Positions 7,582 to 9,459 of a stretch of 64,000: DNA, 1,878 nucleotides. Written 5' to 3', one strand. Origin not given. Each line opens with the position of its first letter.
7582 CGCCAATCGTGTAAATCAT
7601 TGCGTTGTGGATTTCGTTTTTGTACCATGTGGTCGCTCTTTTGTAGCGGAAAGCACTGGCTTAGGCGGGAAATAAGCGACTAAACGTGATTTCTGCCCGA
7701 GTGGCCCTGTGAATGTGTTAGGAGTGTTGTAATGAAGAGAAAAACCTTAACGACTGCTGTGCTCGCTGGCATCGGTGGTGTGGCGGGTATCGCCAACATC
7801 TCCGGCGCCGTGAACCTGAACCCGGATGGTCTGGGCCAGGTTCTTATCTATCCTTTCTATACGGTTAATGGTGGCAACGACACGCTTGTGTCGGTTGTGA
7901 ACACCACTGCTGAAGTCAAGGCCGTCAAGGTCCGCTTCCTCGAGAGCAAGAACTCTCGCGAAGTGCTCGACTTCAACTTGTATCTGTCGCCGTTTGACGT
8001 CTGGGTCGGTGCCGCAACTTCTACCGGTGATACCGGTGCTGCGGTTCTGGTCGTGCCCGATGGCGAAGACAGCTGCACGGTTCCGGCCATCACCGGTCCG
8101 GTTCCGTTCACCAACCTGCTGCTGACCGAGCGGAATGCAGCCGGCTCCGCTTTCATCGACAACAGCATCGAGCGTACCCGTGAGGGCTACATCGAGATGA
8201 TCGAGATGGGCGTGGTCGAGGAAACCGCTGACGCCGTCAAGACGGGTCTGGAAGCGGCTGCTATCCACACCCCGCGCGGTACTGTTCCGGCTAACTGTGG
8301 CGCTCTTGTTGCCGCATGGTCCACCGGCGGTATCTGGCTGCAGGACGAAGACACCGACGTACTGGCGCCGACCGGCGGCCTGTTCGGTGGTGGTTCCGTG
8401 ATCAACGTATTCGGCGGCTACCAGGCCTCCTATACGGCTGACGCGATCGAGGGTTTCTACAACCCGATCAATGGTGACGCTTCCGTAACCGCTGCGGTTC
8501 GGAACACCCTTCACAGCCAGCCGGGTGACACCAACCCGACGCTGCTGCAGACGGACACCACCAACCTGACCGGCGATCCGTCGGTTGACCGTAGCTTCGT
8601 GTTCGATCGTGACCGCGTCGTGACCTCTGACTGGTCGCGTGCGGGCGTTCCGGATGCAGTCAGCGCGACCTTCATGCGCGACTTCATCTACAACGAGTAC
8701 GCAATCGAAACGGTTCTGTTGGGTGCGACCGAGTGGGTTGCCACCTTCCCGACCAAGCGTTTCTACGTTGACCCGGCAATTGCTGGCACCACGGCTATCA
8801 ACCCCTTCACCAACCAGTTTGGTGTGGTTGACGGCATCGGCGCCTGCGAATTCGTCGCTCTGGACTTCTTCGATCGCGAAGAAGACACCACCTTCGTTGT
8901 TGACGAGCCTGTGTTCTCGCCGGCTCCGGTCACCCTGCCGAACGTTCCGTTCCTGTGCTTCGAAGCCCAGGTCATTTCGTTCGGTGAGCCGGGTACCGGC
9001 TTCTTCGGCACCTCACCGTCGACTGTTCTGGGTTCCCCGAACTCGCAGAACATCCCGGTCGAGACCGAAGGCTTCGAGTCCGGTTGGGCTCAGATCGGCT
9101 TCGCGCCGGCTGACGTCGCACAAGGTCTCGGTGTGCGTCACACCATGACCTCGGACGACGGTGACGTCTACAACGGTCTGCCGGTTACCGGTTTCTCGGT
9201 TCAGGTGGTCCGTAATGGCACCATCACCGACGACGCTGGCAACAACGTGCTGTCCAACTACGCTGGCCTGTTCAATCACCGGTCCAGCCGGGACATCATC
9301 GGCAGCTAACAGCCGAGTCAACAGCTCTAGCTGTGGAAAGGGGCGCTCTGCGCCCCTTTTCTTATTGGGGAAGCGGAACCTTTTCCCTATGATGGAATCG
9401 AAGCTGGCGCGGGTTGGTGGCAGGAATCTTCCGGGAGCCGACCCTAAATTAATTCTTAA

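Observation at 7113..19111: System-level hypothesis: T2SS, abundant secreted proteins, a dedicated chaperone and a glycan ABC exporter form one co-oriented cell-surface module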

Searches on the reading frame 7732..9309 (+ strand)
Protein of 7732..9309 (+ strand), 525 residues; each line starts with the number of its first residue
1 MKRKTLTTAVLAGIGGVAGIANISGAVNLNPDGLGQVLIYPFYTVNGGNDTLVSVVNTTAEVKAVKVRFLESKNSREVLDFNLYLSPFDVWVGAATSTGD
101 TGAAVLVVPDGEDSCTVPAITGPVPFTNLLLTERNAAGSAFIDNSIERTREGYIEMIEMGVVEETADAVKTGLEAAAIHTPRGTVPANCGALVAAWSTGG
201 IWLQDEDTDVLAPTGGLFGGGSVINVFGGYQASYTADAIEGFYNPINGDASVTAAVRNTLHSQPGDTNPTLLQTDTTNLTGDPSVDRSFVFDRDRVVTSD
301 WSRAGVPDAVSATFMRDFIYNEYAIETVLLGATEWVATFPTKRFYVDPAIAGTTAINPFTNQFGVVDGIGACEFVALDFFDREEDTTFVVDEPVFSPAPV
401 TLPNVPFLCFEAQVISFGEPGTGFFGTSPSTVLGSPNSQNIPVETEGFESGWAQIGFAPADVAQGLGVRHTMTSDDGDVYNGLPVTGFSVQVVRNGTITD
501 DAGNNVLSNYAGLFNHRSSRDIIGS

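Call 3: search_protein_families(library=pfam, proteins=[window:7732-9309:+], max_evalue=0.01)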
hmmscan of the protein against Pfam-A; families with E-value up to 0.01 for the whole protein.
window:7732-9309:+ (525 aa): 0 families

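Call 8: search_protein_families(library=ncbifam, proteins=[window:7732-9309:+], max_evalue=0.01)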
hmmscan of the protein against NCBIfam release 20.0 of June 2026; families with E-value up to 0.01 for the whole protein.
window:7732-9309:+ (525 aa): 0 families
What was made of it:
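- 7732..9309 (+): npdA: NpdA-family S-layer protein. 525 aa, roughly 25-aa signal peptide, acidic (62 D+E against 26 K+R). The family has no Pfam/NCBIfam model (calls 3, 8).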

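Call 9: find_homologous_proteins(query=window:7732-9309:+)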
Query window:7732-9309:+ (525 aa): 3580 proteins with E <= 0.001 among 8000 candidates; the best 120 are listed.
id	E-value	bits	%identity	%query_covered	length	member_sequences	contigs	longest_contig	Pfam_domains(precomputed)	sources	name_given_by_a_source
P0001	0.0e+0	1136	97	100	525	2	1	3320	-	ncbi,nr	ncbi:MAG: hypothetical protein R3348_09030 [Xanthomonadales bacterium]|nr:hypothetical protein [Xant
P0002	1.5e-158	547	55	100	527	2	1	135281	-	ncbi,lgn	ncbi:MAG: hypothetical protein AAF358_15605 [Pseudomonadota bacterium]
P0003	7.0e-157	542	54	100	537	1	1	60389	-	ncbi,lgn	-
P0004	1.5e-155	537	54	100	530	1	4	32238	-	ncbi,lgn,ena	-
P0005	2.8e-153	530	55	100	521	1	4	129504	-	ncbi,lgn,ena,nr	ncbi:MAG: hypothetical protein QNJ40_14105 [Xanthomonadales bacterium]|nr:hypothetical protein [Xant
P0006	9.7e-153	528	54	100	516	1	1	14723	-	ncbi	ncbi:MAG: hypothetical protein AAGA23_18525 [Pseudomonadota bacterium]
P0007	1.8e-151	524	53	100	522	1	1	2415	-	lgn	-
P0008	5.0e-150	519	53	100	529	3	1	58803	-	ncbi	-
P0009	7.3e-147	509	52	100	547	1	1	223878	-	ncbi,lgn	ncbi:MAG: hypothetical protein AB8B96_07020 [Lysobacterales bacterium]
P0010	4.6e-146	506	56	100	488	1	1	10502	-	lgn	-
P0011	1.1e-141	491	51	100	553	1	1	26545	-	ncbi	-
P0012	1.3e-137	478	52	100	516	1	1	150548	-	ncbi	-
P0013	1.1e-136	475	53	100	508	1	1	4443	-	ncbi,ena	-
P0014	1.3e-134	468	51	99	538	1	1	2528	-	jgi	jgi:hypothetical protein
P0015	2.0e-133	464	51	99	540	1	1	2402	-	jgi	jgi:hypothetical protein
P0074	8.0e-107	376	45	100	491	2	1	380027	-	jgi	jgi:hypothetical protein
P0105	1.2e-104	369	46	99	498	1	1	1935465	-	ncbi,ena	-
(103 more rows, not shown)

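Call 10: find_encoding_contigs(protein=P0002, flank=10000, max_places=2)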
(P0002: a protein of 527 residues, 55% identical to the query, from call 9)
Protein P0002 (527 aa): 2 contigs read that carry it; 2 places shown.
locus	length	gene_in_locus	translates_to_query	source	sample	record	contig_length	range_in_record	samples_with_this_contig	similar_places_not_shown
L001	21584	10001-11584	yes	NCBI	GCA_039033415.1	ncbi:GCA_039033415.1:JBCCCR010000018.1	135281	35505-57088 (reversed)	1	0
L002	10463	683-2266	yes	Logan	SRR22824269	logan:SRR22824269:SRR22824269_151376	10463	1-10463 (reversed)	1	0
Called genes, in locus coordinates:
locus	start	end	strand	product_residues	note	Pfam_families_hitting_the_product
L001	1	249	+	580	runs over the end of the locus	PF05157:MshEN, PF00437:T2SSE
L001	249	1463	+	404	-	PF28597:T2SSF_N, PF00482:T2SSF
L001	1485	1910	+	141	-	PF07963:N_methyl, PF08334:T2SSG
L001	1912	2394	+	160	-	PF07963:N_methyl (weak), PF12019:GspH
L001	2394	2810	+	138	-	PF07963:N_methyl (weak)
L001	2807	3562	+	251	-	PF07963:N_methyl (weak), PF11612:T2SSJ (faint)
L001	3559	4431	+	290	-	PF21687:T2SSK_1st, PF12836:HHH_3 (faint)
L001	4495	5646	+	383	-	PF05137:PilN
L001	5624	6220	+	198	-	PF10741:T2SSM_b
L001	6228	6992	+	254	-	PF28060:XpsN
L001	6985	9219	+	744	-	PF21305:type_II_gspD_N0, PF03958:Secretin_N, PF00263:Secretin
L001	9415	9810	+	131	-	-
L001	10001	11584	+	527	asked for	-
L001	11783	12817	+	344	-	-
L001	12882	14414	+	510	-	PF13145:Rotamase_2, PF13616:Rotamase_3, PF00639:Rotamase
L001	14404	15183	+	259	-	PF01061:ABC2_membrane, PF12698:ABC2_membrane_3 (weak)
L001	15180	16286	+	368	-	PF00005:ABC_tran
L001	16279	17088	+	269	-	PF00535:Glycos_transf_2, PF13641:Glyco_tranf_2_3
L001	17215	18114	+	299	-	PF01209:Ubie_methyltran (weak), PF02353:CMAS (weak), PF13489:Methyltransf_23, PF05175:MTS (weak), PF08241:Methyltransf_11, PF08242:Methyltransf_12, PF13649:Methyltransf_25, PF13847:Methyltransf_31, +1 more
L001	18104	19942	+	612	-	-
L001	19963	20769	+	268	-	PF00535:Glycos_transf_2, PF10111:Glyco_tranf_2_2 (faint), PF13641:Glyco_tranf_2_3, PF13632:Glyco_trans_2_3 (weak)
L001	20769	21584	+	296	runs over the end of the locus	PF01370:Epimerase (weak)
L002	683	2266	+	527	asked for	-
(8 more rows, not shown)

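Call 11: find_encoding_contigs(protein=P0105, flank=10000, max_places=2)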
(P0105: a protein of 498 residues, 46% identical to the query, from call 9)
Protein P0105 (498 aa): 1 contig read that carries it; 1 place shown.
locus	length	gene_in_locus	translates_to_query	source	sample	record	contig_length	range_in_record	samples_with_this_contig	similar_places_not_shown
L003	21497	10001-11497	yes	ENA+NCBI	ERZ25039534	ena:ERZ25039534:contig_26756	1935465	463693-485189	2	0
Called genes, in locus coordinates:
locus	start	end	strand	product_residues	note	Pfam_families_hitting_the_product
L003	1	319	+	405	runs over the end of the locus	PF28597:T2SSF_N, PF00482:T2SSF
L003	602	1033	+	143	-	PF07963:N_methyl (weak), PF08334:T2SSG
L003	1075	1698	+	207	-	PF12019:GspH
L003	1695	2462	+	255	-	PF07963:N_methyl (weak)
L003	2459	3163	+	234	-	PF07963:N_methyl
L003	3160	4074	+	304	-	PF21687:T2SSK_1st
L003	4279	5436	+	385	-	PF05137:PilN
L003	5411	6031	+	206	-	PF10741:T2SSM_b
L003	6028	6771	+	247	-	-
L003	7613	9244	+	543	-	PF03958:Secretin_N (weak), PF00263:Secretin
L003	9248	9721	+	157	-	-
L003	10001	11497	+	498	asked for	-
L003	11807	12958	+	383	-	-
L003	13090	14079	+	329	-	PF13145:Rotamase_2, PF00639:Rotamase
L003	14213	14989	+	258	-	PF01061:ABC2_membrane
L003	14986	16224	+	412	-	PF00005:ABC_tran, PF14524:Wzt_C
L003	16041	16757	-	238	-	-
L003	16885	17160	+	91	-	-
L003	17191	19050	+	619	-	-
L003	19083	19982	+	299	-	PF00535:Glycos_transf_2, PF10111:Glyco_tranf_2_2 (weak), PF13641:Glyco_tranf_2_3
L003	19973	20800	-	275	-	PF00215:OMPdecase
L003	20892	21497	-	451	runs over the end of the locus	PF07719:TPR_2 (faint), PF13432:TPR_16 (weak), PF13181:TPR_8 (faint), PF13432:TPR_16, PF14559:TPR_19, PF13712:Glyco_tranf_2_5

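Call 12: find_encoding_contigs(protein=P0074, flank=10000, max_places=2)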
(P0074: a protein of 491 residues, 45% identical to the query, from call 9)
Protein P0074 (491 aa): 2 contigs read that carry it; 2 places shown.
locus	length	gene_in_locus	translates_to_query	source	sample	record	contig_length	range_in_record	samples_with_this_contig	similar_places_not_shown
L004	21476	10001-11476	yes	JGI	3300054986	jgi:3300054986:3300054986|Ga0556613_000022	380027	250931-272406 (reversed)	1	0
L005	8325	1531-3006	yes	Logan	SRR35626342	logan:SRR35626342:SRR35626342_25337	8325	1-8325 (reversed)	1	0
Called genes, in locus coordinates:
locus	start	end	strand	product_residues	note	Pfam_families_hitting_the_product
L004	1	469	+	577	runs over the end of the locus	PF05157:MshEN, PF00437:T2SSE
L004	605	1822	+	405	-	PF28597:T2SSF_N, PF00482:T2SSF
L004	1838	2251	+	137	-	PF07963:N_methyl (weak), PF08334:T2SSG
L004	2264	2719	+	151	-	PF07963:N_methyl (weak), PF12019:GspH (weak)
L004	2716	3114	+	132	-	PF07963:N_methyl (weak)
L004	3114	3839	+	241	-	PF07963:N_methyl, PF11612:T2SSJ (faint)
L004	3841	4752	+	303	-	PF12836:HHH_3 (faint), PF21687:T2SSK_1st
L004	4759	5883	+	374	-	PF05137:PilN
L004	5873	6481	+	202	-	PF10741:T2SSM_b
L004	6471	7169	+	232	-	PF28060:XpsN (faint)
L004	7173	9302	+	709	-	PF21305:type_II_gspD_N0, PF03958:Secretin_N, PF00263:Secretin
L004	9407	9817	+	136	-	-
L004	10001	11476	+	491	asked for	-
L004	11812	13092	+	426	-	PF18998:Flg_new_2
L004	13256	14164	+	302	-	PF13145:Rotamase_2, PF13616:Rotamase_3, PF00639:Rotamase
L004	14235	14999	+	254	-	PF01061:ABC2_membrane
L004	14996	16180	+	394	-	PF00005:ABC_tran, PF14524:Wzt_C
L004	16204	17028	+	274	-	PF00535:Glycos_transf_2, PF13641:Glyco_tranf_2_3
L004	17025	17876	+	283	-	PF02353:CMAS (weak), PF13489:Methyltransf_23, PF13847:Methyltransf_31, PF08241:Methyltransf_11, PF08242:Methyltransf_12, PF13649:Methyltransf_25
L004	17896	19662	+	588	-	-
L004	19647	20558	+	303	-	PF00535:Glycos_transf_2, PF10111:Glyco_tranf_2_2, PF13641:Glyco_tranf_2_3, PF02709:Glyco_transf_7C (weak), PF13506:Glyco_transf_21 (weak)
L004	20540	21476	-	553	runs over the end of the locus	PF02463:SMC_N (faint), PF13476:AAA_23 (faint), PF00005:ABC_tran, PF13304:AAA_21 (faint), PF12848:ABC_tran_Xtn, PF00005:ABC_tran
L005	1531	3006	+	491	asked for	-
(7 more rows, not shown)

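Call 15: find_related_loci(query=A1, collection=genome_contigs, flank=10000)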
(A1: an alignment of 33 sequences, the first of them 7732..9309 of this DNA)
Query A1 (525 aa) in genome_contigs; peptide patterns used: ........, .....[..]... (x = any residue, [..] = any of these).
599 stretches matched a pattern (row limit reached: there are more); 570 encode a relative of the query (tblastn E <= 1e-3); the best 80 are kept; 80 distinct loci.
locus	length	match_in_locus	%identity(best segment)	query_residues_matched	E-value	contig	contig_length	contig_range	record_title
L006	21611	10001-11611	54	1-525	1e-164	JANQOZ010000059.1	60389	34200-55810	MAG: Lysobacterales bacterium isolate IP29b_bin.149 k99_1363901, whole genome shotgun sequence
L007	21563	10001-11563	55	1-525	1e-162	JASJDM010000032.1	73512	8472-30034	MAG: Lysobacterales bacterium isolate MO_188.B40 MO_188.c_211, whole genome shotgun sequence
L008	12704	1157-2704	54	1-525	3e-162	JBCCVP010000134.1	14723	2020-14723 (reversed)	MAG: Pseudomonadota bacterium isolate P01_E01_bin.40 k141_1689244_length_14723_cov_60.6173, whole genome shotgun sequenc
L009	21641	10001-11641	52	1-525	2e-157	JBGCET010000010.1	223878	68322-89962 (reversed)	MAG: Lysobacterales bacterium isolate SGMAG-40 contig10, whole genome shotgun sequence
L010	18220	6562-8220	51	1-525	5e-154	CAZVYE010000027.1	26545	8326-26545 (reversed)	MAG TPA_asm: uncultured Gammaproteobacteria bacterium isolate SRP321284_co1_128 genome assembly, contig: NODE_2086_lengt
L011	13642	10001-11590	54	1-525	5e-153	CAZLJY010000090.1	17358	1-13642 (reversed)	MAG TPA_asm: uncultured Gammaproteobacteria bacterium isolate binchicken_co366_45 genome assembly, contig: NODE_1860_len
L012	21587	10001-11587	53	1-525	2e-146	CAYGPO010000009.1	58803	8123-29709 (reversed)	MAG TPA_asm: uncultured Gammaproteobacteria bacterium isolate ERP117304_co3_225 genome assembly, contig: NODE_764_length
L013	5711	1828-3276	52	1-525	1e-138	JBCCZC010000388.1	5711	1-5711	MAG: Pseudomonadota bacterium isolate P01_F01_bin.26 k141_421513_length_5711_cov_13.0000, whole genome shotgun sequence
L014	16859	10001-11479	46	1-522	2e-119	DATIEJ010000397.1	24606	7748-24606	MAG TPA_asm: Rhodanobacteraceae bacterium isolate SMAG_U16366 k141_753575, whole genome shotgun sequence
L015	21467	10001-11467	46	1-520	3e-119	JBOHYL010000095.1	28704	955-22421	MAG: Rudaea sp. isolate TC-S_metabat2.bin.583 k127_3376741, whole genome shotgun sequence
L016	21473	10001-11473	46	1-522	2e-118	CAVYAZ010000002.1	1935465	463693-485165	MAG: uncultured Gammaproteobacteria bacterium isolate MFD04967.bin.1.212 genome assembly, contig: contig_26756, whole ge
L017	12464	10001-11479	45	1-523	5e-116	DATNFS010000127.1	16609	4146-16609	MAG TPA_asm: Rudaea sp. isolate SMAG_U11301 k141_532226, whole genome shotgun sequence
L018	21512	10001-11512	45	1-523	7e-116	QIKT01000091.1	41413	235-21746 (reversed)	MAG: Oceanospirillales bacterium isolate SZUA-38 Ga0063293_10000306, whole genome shotgun sequence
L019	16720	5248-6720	47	1-523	2e-115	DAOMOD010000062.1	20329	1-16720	MAG TPA_asm: Lysobacteraceae bacterium isolate AMR_MDS_5895 NODE_1188_length_20329_cov_4.440219, whole genome shotgun se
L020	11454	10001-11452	46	1-513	1e-114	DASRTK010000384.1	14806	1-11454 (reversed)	MAG TPA_asm: Rudaea sp. isolate SMAG_U6995 k141_261198, whole genome shotgun sequence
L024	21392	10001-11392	44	1-522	1e-109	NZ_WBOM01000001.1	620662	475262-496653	Nitrincola alkalilacustris strain NCAIM B.02612 Scaffold1, whole genome shotgun sequence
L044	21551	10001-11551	42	1-525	3e-103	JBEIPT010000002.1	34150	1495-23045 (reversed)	MAG: Lysobacteraceae bacterium isolate Sample-106-S6-bin-77 Sample_106_S6-bin_77-k141_642278, whole genome shotgun seque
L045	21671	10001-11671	41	1-520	5e-103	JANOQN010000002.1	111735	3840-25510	MAG: Rhodanobacteraceae bacterium isolate VAR_4_metabat_336 VAR_4_k141_1345885, whole genome shotgun sequence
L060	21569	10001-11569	43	1-520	2e-101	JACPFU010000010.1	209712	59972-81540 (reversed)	MAG: Lysobacterales bacterium isolate NC_groundwater_369_Ag_B-0.1um_68_23 GD18-4_B1_scaffold_362896, whole genome shotgu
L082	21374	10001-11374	44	1-522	3e-98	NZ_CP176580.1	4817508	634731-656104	Nitrincola sp. MINF-07-Sa-05 chromosome, complete genome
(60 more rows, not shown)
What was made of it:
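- Most of the 80 loci are from one order, Lysobacterales (call 15).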

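Call 20: search_solved_structures(query=A1, max_evalue=1)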
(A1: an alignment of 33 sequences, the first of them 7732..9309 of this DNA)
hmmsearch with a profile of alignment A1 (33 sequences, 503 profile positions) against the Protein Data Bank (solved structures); distinct sequences matched with E-value up to 1: 1.
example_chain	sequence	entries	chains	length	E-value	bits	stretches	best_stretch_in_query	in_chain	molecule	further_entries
7zy7_A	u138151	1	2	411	0.94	11.5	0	414-485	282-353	Phosphoglycerate kinase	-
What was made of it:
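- It has no catalytic domain (calls 3, 8, 20).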

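Call 34: predict_structure(alignment_id=A1)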
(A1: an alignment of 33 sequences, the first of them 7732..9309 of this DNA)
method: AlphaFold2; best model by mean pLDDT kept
length: 525 residues; sequences in the alignment: 33
mean_pLDDT: 76.9   pTM: 0.83
mean pLDDT of the five models: 76.9, 76.7, 72.2, 70.7, 69.4
residues with pLDDT >= 90: 161; 70-90: 213; 50-70: 78; < 50: 73
segments of 3 or more residues with pLDDT < 50: 1-27, 132-138, 244-258, 388-403, 460-465
pLDDT, mean of each block of 10 residues (from residue 1): 38 34 42 83 94 93 93 88 92 92 88 80 83 47 74 92 76 82 65 76 62 86 89 89 47 47 79 67 81 87 73 93 88 94 88 88 70 86 65 39 66 90 76 90 79 81 56 92 94 77 77 91 82
secondary structure, 60 per line:
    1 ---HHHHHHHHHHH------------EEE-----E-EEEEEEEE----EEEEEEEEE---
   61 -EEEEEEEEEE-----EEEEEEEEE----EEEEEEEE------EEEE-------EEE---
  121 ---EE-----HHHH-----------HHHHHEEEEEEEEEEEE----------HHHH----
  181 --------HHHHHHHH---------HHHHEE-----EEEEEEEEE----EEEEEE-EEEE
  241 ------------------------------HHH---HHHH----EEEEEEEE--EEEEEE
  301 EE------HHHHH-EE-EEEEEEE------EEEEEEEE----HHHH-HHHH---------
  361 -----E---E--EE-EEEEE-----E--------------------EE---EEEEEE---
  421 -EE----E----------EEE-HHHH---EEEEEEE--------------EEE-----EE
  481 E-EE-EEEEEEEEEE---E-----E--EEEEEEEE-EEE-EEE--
elements in order: H4-14 E27-29 E37-44 E49-57 E62-71 E77-85 E90-97 E104-107 E115-117 H131-134 H146-150 E151-162 H173-176 H189-196 H206-209 E217-225 E230-235 E237-240 H277-280 E285-292 E295-302 H309-313 E318-324 E331-338 H343-346 H348-351 E376-380 E412-417 E439-441 H443-446 E450-456 E471-473 E479-481 E486-495 E508-515 E517-519 E521-523
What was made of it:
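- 7732..9309 (+): AF2 pTM 0.83 (call 34).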

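Call 38: fold_search(model_id=the predicted structure, library=pdb)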
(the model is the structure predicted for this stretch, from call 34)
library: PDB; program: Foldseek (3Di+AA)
matches with E <= 10: 625; with E <= 0.001: 0
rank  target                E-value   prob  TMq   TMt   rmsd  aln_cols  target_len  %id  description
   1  2yro_MODEL_1_A        4.7e-03  0.94  0.16  0.43   7.9       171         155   12  Solution structure of the C-terminal Gal-bind lectin protein from Human Galectin-8 (released 2008-02-12)
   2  8ses_A                7.3e-03  0.21  0.13  0.02  25.3       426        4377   11  Cryo-EM Structure of RyR1 + Adenine (released 2023-05-24)
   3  1w6q_A                1.6e-02  0.90  0.14  0.46   4.4       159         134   12  X-RAY CRYSTAL STRUCTURE OF R111H HUMAN GALECTIN-1 (released 2004-10-20)
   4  1slt_A                1.7e-02  0.89  0.15  0.47   4.6       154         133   11  STRUCTURE OF S-LECTIN, A DEVELOPMENTALLY REGULATED VERTEBRATE BETA-GALACTOSIDE BINDING PROTEIN (released 1994-01-31)
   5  3m2m_B                1.8e-02  0.91  0.15  0.50   5.1       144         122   13  Rat galectin-1 complex with lactose (released 2010-07-21)
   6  4lbq_B                1.9e-02  0.89  0.15  0.49   5.7       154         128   12  Crystal structure of mouse galectin-1 (released 2014-07-02)
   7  2ymz_A                1.9e-02  0.89  0.14  0.45   5.1       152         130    8  Crystal structure of chicken Galectin 2 (released 2013-08-28)
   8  2zkn_A                2.5e-02  0.66  0.13  0.42   7.5       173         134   13  X-ray structure of mutant galectin-1/lactose complex (released 2008-09-30)
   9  4gxl_A                2.9e-02  0.54  0.14  0.39   8.9       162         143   12  The crystal structure of Galectin-8 C-CRD in complex with NDP52 (released 2013-05-08)
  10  4lbq_D                3.1e-02  0.87  0.14  0.48   4.3       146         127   13  Crystal structure of mouse galectin-1 (released 2014-07-02)
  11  3m2m_A                3.1e-02  0.84  0.15  0.47   4.4       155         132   12  Rat galectin-1 complex with lactose (released 2010-07-21)
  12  6e20_A                3.1e-02  0.57  0.13  0.41   8.0       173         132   11  Crystal structure of the Dario rerio galectin-1-L2 (released 2019-03-20)
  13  1wlw_A                3.3e-02  0.72  0.13  0.42   6.7       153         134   10  Congerin II Y16S single mutant (released 2005-06-07)
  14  4ga9_A                3.6e-02  0.85  0.15  0.48   4.3       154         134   12  Crystal Structure of Rat Galectin-1 in Complex with Lactose (released 2013-08-07)
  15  1nc7_A                3.8e-02  0.96  0.16  0.65   7.6       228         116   10  Crystal Structure of Thermotoga maritima 1070 (released 2003-07-01)
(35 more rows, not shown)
